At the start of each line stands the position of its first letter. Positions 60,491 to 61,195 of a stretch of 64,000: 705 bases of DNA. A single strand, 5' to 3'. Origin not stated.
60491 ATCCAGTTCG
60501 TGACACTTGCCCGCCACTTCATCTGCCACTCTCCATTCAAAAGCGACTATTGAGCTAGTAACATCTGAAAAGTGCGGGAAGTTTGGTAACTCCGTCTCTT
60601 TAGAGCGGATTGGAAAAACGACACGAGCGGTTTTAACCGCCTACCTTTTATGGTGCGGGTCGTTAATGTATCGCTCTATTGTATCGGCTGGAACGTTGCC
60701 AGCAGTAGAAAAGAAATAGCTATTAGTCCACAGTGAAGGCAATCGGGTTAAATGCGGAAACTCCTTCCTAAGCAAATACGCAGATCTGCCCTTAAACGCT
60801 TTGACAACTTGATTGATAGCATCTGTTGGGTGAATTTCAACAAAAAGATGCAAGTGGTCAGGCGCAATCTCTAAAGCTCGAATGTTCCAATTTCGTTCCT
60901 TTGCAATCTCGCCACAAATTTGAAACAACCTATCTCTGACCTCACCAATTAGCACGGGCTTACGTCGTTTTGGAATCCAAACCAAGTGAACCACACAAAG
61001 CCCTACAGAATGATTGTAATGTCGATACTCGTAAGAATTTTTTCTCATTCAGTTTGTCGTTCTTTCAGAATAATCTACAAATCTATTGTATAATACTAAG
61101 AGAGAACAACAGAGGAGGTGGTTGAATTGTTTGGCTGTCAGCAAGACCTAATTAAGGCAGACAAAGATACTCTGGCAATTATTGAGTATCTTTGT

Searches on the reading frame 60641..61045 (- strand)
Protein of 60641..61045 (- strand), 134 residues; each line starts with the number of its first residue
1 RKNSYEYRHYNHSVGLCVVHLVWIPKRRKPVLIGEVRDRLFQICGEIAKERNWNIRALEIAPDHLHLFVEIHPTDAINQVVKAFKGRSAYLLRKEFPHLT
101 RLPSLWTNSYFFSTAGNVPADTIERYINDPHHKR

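Call 83: search_protein_families(library=pfam, proteins=[window:60641-61045:-], max_evalue=1)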
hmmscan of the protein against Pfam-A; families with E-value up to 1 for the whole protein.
window:60641-61045:- (134 aa): 1 family
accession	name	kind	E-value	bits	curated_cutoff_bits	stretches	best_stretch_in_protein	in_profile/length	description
PF01797.21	Y1_Tnp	-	4.5e-36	124.1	23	1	14-129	2-120/121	Transposase IS200 like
